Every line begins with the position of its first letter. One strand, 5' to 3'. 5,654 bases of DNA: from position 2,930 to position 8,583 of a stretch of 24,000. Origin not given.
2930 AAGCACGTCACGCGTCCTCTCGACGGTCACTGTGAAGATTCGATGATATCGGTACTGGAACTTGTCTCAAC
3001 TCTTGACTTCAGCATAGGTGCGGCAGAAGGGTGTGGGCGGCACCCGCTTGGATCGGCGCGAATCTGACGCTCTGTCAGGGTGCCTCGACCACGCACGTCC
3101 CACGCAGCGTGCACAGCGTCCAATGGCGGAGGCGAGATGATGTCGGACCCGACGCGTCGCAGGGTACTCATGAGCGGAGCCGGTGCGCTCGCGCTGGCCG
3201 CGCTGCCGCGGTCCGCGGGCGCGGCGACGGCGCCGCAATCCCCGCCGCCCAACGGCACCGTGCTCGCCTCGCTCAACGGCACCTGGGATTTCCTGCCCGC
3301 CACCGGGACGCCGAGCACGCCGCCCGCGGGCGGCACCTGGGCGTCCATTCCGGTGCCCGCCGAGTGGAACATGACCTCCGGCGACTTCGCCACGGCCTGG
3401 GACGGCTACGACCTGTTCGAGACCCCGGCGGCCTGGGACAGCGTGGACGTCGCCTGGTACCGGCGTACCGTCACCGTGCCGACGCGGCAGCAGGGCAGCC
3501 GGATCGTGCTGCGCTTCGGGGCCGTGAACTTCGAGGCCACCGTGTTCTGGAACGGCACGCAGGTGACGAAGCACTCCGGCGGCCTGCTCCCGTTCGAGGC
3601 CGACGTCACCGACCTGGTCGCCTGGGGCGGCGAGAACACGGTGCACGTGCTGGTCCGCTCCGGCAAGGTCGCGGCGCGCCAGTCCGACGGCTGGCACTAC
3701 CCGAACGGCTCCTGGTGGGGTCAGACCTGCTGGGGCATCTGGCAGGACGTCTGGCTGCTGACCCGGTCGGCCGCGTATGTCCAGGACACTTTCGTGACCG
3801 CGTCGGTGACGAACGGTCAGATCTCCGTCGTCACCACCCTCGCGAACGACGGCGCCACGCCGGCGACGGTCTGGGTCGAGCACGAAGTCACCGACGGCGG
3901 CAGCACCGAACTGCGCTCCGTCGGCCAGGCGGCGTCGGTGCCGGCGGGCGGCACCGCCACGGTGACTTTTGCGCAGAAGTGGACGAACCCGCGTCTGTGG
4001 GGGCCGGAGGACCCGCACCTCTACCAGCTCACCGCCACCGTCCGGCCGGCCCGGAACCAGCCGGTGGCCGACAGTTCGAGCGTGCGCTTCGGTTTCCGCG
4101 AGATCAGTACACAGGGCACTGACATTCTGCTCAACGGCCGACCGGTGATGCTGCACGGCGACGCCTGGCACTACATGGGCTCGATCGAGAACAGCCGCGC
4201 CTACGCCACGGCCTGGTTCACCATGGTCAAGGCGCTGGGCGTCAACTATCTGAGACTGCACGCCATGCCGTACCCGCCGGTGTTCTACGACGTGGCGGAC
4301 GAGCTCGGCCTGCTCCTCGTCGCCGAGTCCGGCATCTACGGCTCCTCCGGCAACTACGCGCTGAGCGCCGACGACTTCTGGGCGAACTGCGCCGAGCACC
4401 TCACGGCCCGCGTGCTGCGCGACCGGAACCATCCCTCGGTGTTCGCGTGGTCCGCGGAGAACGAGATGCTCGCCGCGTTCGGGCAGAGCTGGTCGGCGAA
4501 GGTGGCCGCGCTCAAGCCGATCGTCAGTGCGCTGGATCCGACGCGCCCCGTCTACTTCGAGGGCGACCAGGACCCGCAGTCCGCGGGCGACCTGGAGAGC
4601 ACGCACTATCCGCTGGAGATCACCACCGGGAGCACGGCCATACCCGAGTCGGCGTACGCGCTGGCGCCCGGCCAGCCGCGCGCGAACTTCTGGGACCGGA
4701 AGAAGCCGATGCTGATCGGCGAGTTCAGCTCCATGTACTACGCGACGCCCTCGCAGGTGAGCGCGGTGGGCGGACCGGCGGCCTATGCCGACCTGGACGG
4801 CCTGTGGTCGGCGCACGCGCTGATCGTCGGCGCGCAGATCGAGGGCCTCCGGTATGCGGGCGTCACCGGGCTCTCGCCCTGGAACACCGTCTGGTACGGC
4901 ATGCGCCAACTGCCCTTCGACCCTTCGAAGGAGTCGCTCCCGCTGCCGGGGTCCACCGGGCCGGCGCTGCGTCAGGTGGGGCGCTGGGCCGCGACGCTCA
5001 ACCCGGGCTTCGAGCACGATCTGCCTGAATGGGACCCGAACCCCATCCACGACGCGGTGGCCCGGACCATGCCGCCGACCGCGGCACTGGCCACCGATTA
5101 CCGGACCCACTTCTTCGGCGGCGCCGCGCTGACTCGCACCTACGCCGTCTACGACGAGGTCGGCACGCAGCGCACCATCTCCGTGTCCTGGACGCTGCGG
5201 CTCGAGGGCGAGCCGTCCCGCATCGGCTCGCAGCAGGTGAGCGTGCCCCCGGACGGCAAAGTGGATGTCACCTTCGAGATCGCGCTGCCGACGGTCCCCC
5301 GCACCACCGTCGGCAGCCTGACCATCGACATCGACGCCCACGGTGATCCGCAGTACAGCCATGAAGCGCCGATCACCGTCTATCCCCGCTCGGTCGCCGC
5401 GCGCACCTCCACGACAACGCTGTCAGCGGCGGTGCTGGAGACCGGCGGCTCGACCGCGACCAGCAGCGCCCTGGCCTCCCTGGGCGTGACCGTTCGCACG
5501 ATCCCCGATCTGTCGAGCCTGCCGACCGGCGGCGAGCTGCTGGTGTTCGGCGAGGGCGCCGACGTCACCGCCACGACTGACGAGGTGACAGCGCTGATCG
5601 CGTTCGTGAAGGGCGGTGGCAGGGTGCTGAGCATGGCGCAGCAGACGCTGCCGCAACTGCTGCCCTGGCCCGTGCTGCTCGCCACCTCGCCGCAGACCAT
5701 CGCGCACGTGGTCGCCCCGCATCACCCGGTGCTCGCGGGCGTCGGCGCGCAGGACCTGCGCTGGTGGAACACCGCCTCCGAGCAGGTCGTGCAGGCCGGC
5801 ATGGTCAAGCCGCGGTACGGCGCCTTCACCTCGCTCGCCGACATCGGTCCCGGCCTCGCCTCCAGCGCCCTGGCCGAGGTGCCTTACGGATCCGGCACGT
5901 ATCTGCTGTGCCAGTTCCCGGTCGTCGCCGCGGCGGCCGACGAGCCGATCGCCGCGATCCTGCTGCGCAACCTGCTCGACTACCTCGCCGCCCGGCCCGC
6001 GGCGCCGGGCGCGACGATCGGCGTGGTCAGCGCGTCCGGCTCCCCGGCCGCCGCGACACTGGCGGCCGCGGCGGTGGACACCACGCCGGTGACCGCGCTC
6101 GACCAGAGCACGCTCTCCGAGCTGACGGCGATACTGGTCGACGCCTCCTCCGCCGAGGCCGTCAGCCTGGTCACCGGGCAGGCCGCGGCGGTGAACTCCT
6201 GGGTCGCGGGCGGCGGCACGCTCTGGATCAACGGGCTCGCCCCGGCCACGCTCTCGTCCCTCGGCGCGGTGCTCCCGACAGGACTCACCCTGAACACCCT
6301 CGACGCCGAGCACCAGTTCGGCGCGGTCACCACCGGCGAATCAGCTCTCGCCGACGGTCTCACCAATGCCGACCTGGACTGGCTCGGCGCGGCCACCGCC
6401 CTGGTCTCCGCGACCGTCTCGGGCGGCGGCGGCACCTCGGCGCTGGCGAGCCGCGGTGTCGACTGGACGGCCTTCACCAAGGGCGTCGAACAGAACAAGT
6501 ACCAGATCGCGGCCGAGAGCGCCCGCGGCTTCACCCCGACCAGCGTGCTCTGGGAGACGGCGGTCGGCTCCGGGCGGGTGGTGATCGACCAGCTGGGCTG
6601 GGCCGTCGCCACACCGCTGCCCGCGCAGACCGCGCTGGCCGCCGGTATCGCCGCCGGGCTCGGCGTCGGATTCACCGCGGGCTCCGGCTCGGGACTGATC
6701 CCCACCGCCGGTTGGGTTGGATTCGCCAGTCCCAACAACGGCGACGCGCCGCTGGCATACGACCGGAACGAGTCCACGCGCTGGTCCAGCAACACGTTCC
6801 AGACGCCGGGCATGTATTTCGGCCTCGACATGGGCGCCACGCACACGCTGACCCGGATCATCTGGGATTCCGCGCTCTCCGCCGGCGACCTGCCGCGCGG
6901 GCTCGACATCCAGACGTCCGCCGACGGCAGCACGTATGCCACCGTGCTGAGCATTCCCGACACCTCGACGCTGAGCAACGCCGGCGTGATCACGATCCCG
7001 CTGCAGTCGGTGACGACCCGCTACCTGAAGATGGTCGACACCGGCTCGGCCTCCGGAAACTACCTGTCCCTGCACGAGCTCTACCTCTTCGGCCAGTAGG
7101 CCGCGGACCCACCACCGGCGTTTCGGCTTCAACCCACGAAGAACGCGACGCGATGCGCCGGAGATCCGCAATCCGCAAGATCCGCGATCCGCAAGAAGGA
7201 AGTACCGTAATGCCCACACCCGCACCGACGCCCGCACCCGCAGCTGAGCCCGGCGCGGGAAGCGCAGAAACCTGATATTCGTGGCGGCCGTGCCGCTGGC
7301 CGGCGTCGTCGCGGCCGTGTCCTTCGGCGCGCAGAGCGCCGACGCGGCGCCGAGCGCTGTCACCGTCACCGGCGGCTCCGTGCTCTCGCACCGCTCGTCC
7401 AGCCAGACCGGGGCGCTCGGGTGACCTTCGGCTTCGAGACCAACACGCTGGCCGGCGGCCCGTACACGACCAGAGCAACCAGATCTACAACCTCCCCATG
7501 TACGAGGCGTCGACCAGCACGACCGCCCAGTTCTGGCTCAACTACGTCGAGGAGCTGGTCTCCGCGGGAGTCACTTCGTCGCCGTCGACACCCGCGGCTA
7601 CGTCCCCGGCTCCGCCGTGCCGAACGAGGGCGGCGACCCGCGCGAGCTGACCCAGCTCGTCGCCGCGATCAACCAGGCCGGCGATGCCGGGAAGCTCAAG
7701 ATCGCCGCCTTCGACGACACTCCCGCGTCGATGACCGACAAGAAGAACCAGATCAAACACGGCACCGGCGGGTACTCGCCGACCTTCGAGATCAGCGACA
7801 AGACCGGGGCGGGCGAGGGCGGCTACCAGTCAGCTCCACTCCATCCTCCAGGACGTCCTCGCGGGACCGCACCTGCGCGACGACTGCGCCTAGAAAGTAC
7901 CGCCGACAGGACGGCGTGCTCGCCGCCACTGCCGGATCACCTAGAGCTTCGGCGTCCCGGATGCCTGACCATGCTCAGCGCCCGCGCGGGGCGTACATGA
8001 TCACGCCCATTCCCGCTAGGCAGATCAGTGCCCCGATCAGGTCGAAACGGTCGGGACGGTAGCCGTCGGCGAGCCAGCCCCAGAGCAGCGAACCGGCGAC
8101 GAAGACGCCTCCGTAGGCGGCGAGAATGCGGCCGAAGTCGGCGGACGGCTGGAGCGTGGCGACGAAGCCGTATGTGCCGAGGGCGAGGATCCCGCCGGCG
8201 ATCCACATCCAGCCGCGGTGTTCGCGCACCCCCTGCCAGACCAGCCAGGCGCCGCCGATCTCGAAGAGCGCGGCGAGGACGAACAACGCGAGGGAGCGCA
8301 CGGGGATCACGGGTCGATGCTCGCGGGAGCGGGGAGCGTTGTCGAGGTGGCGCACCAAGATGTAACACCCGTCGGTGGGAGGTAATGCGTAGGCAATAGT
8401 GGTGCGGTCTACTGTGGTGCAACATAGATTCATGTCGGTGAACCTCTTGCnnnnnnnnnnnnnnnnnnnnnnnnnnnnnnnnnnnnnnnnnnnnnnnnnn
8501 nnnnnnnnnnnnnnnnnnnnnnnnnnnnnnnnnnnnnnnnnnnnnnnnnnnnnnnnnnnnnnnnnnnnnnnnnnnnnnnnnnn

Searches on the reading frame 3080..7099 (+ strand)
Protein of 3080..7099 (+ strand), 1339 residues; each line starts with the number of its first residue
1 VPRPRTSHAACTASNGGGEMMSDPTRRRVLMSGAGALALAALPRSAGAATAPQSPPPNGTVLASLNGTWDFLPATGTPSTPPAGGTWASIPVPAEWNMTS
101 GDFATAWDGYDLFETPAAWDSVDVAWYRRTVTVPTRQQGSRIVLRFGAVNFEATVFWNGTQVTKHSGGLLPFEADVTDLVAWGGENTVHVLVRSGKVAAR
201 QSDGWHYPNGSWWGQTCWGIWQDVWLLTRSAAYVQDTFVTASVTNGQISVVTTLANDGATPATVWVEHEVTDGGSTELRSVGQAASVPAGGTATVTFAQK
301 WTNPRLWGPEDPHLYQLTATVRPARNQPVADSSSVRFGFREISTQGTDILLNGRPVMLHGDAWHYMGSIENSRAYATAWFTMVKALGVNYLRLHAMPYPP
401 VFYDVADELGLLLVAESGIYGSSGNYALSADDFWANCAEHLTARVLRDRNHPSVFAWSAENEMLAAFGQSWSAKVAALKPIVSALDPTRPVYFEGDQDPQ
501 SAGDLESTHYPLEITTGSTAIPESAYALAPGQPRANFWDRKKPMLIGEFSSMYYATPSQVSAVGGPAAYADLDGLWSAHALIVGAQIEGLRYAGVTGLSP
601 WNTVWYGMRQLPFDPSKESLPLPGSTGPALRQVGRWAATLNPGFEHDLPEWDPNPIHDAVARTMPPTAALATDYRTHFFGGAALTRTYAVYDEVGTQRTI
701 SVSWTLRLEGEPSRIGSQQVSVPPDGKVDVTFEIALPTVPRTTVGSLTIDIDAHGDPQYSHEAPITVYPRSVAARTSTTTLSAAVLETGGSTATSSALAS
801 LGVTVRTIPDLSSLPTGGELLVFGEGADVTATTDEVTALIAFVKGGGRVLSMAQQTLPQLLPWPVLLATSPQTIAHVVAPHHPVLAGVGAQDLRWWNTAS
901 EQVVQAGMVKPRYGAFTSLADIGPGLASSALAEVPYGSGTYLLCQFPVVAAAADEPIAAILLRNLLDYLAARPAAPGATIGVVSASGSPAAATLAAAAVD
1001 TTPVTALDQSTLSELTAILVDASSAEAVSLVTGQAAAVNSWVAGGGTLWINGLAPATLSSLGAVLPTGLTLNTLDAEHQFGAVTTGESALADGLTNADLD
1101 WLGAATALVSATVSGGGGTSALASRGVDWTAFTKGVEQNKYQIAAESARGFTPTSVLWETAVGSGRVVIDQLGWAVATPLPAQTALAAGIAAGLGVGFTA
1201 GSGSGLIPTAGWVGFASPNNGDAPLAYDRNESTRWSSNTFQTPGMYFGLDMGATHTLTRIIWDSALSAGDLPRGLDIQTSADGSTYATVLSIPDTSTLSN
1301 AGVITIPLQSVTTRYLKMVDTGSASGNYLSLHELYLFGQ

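Call 7: search_protein_families(library=pfam, proteins=[window:3080-7099:+], max_evalue=0.01)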
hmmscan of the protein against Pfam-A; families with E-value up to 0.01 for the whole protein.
window:3080-7099:+ (1339 aa): 6 families
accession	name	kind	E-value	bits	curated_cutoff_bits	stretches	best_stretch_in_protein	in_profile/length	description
PF02836.23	Glyco_hydro_2_C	-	3.6e-17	62.9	21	1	346-506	5-173/302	Glycosyl hydrolases family 2, TIM barrel domain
PF02837.24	Glyco_hydro_2_N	-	5.1e-17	62.8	28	1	62-228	1-167/169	Glycosyl hydrolases family 2, sugar binding domain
PF00703.27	Glyco_hydro_2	-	2.3e-14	54.5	23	1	232-340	1-109/109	Glycosyl hydrolases family 2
PF00754.31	F5_F8_type_C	-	1.1e-10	42.2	28.2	1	1219-1333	10-126/127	F5/8 type C domain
PF22633.2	F5_F8_type_C_2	-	1.6e-08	35.5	27.8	1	1226-1318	2-91/91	NedA-like, galactose-binding domain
PF22666.2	Glyco_hydro_2_N2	-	4.5e-08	33.8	27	1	116-201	41-126/167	Glycosyl hydrolase 2 galactose-binding domain-like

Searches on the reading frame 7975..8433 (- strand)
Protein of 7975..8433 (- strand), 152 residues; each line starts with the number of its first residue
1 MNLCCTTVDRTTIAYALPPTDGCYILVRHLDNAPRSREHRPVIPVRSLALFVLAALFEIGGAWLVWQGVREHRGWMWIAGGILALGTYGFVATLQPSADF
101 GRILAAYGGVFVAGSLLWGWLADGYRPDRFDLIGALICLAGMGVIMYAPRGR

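Call 21: search_protein_families(library=pfam, proteins=[window:7975-8433:-], max_evalue=0.01)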
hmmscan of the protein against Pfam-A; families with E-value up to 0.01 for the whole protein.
window:7975-8433:- (152 aa): 3 families
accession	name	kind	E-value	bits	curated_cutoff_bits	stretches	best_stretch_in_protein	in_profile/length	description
PF02694.21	UPF0060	-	5e-42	142.9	24.9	1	45-151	2-107/107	Uncharacterised BCR, YnfA/UPF0060 family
PF07695.17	7TMR-DISM_7TM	-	0.0062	16.9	29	1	71-146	96-170/205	7TM diverse intracellular signalling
PF00892.27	EamA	-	0.0071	17.1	28.2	0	51-146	38-134/135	EamA-like transporter family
